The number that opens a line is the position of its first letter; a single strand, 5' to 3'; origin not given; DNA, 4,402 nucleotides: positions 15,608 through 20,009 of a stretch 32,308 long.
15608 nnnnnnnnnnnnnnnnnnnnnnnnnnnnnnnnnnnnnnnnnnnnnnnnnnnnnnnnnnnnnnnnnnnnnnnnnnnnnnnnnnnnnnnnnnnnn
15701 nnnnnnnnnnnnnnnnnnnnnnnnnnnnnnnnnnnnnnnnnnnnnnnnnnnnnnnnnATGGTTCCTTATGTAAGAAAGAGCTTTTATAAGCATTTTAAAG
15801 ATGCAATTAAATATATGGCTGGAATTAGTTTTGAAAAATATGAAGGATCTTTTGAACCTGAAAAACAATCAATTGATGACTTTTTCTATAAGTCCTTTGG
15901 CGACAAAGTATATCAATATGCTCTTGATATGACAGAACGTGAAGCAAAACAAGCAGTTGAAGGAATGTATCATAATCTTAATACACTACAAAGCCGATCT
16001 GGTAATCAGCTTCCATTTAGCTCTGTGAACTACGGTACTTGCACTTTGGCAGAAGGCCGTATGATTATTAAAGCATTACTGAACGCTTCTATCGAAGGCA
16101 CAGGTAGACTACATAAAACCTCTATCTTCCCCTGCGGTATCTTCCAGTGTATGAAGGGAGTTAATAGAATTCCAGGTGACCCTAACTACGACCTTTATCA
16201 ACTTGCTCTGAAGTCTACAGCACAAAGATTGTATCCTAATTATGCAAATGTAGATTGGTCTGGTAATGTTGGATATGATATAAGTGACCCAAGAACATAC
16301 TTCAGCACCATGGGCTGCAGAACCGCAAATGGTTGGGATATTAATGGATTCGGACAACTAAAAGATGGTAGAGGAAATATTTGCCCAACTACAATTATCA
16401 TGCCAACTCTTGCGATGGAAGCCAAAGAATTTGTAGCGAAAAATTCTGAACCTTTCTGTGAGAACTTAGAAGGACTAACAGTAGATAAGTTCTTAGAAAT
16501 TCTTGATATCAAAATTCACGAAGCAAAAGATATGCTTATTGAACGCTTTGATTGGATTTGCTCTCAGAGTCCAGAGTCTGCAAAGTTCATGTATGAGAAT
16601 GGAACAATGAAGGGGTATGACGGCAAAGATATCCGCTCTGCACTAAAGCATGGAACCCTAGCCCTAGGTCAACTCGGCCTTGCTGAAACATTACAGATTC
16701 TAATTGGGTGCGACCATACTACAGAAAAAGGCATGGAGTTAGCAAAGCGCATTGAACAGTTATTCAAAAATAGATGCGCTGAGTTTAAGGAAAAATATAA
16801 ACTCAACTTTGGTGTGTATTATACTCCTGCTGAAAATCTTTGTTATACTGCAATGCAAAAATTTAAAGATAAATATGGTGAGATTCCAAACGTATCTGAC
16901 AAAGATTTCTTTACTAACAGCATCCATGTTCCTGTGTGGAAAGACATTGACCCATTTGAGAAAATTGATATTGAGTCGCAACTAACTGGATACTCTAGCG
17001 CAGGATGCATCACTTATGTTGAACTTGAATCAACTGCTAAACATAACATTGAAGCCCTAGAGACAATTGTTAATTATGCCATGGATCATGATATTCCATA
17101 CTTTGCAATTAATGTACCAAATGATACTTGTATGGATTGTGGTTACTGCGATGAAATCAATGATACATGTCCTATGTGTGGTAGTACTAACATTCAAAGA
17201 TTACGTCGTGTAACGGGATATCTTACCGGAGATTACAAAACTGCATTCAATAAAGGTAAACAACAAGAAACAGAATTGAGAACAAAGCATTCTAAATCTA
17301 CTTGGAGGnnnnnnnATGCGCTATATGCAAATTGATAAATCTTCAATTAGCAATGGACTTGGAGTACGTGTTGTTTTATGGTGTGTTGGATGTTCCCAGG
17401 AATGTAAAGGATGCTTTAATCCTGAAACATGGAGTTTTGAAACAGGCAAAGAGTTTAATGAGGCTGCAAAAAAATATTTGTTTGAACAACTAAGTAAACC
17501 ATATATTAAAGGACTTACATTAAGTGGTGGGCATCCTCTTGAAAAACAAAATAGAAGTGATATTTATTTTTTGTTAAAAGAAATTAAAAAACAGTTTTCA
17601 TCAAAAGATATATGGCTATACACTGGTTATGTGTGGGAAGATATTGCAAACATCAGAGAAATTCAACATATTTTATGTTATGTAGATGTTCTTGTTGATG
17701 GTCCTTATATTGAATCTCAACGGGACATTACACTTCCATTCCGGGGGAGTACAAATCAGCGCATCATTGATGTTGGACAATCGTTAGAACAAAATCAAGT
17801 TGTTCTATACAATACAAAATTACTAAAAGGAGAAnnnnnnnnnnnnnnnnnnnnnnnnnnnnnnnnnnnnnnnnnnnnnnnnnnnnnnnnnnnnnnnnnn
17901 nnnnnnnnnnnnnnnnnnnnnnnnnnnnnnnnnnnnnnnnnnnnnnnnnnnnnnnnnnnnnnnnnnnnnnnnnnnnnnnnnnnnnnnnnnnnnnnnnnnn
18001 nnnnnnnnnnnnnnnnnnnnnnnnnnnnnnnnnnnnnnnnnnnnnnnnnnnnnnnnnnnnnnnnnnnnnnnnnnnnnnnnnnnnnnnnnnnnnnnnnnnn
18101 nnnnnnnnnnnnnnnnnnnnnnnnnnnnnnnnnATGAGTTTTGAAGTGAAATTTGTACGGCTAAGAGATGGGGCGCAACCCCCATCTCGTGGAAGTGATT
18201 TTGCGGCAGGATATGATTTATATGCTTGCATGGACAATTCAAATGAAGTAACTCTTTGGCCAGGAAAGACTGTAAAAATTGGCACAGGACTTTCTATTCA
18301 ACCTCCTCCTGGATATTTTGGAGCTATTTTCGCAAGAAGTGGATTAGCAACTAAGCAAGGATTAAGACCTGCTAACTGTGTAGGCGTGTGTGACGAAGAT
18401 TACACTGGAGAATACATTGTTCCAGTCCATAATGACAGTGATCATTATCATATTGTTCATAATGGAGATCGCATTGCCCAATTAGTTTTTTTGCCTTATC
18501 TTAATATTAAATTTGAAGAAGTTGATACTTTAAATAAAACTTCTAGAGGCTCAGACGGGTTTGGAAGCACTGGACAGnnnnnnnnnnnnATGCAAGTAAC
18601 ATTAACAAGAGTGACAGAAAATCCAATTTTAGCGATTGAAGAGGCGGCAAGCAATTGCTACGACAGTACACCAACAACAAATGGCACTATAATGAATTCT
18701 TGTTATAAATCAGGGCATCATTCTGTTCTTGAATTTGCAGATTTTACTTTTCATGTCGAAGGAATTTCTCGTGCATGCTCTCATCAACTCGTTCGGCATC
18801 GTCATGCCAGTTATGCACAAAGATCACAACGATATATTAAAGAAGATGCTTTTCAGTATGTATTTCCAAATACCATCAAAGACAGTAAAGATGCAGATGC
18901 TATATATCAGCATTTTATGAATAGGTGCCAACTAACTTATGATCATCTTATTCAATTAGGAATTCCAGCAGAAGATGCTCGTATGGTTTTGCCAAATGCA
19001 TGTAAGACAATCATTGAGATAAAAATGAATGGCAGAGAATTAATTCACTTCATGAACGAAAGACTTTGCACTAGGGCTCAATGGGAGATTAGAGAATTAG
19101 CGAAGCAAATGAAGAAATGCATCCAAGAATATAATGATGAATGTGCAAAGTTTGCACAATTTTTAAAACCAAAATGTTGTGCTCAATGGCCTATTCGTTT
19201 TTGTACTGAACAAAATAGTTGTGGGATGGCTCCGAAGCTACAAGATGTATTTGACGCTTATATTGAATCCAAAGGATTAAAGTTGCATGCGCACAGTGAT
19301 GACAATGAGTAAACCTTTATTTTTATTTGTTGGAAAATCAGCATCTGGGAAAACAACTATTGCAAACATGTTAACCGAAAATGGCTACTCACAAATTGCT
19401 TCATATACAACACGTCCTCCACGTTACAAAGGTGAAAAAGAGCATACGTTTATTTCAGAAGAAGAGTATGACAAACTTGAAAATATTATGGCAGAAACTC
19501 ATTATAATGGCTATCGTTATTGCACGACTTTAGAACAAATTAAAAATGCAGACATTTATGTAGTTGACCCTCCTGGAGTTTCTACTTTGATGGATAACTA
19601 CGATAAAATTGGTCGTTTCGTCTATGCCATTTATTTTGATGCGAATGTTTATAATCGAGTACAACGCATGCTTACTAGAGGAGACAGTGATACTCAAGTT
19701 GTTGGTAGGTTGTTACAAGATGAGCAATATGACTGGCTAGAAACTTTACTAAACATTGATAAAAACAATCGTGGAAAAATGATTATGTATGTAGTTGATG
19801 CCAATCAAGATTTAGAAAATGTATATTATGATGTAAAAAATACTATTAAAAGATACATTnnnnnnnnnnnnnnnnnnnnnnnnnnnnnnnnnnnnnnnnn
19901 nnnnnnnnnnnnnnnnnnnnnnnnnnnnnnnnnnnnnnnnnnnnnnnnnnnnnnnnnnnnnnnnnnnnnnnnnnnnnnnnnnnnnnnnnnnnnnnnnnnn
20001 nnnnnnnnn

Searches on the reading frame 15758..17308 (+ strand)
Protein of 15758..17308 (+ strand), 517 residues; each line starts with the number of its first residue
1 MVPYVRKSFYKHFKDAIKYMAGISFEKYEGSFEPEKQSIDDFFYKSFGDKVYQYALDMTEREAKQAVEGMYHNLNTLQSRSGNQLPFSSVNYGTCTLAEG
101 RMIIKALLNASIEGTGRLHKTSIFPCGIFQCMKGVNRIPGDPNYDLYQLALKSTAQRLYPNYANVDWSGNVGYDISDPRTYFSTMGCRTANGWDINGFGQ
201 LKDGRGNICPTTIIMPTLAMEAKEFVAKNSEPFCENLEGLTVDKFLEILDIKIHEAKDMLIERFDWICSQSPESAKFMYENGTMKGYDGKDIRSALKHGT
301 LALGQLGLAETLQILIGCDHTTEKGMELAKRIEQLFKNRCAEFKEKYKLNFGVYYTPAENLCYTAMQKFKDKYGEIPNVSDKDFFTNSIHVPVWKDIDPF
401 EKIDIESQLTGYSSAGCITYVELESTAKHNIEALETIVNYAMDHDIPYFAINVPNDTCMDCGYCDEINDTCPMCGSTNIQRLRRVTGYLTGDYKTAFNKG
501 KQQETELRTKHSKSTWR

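Call 47: search_protein_families(library=pfam, proteins=[window:15758-17308:+], max_evalue=0.001)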
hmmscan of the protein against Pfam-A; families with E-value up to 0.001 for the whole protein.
window:15758-17308:+ (517 aa): 3 families
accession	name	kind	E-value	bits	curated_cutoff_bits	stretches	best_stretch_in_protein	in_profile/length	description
PF13597.11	NRDD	-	4.9e-114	382.4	26.2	1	1-511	115-562/562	Anaerobic ribonucleoside-triphosphate reductase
PF01228.26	Gly_radical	-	3.4e-08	34.4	22.2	1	394-489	2-102/106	Glycine radical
PF11230.13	YjjI-like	-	0.00028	19.8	23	1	380-455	363-437/485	Glycyl radical enzyme YjjI-like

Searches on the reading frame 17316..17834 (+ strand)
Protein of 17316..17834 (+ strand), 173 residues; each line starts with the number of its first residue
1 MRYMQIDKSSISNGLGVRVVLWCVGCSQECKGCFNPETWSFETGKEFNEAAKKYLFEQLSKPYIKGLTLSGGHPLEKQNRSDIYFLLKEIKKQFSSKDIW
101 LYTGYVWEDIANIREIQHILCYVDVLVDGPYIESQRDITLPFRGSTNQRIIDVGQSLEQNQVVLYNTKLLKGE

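Call 47: search_protein_families(library=pfam, proteins=[window:17316-17834:+], max_evalue=0.001)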
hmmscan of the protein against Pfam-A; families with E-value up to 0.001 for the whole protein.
window:17316-17834:+ (173 aa): 2 families
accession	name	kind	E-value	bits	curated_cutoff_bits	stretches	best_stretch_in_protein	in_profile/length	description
PF13353.11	Fer4_12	-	5.3e-47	160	22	1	13-151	2-137/137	4Fe-4S single cluster domain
PF04055.27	Radical_SAM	-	3e-06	27.9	29.5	1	24-158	5-137/166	Radical SAM superfamily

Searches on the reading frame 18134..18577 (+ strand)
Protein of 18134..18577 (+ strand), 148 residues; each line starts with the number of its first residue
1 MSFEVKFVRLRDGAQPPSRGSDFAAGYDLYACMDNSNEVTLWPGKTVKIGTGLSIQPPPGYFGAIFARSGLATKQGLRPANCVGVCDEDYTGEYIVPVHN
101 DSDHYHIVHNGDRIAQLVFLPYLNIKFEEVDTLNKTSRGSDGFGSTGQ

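Call 47: search_protein_families(library=pfam, proteins=[window:18134-18577:+], max_evalue=0.001)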
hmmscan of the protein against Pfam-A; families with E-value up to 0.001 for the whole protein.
window:18134-18577:+ (148 aa): 2 families
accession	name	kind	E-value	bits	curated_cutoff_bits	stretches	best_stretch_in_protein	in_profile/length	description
PF00692.24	dUTPase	-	2.7e-26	92.3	22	1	16-147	5-129/129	dUTPase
PF22769.1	DCD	-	5e-05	23.9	27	1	35-119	67-150/153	dCTP deaminase-like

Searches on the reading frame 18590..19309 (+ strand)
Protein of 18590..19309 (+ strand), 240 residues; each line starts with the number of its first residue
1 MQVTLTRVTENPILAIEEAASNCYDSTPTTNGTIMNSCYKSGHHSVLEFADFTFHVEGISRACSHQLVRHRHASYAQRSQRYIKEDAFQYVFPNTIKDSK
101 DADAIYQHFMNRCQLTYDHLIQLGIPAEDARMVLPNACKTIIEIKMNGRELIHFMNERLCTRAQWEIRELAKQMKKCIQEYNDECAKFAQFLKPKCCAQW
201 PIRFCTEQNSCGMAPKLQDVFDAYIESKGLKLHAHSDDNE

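Call 7: search_protein_families(library=pfam, proteins=[window:18590-19309:+], max_evalue=0.01)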
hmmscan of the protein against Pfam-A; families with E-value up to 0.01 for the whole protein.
window:18590-19309:+ (240 aa): 1 family
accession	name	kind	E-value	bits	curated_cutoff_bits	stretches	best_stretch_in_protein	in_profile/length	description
PF02511.20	Thy1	-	1.6e-59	201.3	24.8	1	5-180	2-187/191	Thymidylate synthase complementing protein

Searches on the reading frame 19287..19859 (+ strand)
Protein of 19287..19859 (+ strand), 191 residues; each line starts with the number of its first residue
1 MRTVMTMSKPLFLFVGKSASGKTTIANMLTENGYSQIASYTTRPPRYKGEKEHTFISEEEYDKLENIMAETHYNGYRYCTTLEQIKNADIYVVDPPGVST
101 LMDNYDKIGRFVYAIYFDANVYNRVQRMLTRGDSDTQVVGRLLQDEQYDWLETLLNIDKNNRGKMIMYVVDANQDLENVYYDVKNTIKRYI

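Call 7: search_protein_families(library=pfam, proteins=[window:19287-19859:+], max_evalue=0.01)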
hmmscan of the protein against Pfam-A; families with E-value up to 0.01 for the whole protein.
window:19287-19859:+ (191 aa): 5 families
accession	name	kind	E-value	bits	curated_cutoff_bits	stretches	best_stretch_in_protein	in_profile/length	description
PF01926.29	MMR_HSR1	-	0.0003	21.3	21.9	0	13-129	3-57/113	50S ribosome-binding GTPase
PF13238.12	AAA_18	-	0.00033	21.5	29.4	1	14-136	3-116/128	AAA domain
PF13476.12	AAA_23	-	0.0017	19.5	27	1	8-37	18-47/201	AAA domain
PF13671.12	AAA_33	-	0.0018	19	27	1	11-60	1-51/143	AAA domain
PF09439.16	SRPRB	-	0.0022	17.8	25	0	8-36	2-30/178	Signal recognition particle receptor beta subunit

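Call 31: search_protein_families(library=phrogs, proteins=[window:19287-19859:+], max_evalue=0.01)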
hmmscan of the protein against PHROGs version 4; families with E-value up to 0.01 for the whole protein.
window:19287-19859:+ (191 aa): 3 families
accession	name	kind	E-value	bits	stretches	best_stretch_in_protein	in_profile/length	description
phrog_1815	-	other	1.3e-33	118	1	10-149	4-151/197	guanylate kinase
phrog_2071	-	other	0.00044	21.1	1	4-39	11-46/282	ATPase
phrog_139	-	other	0.00059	20.3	1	4-37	78-112/342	deoxynucleoside monophosphate kinase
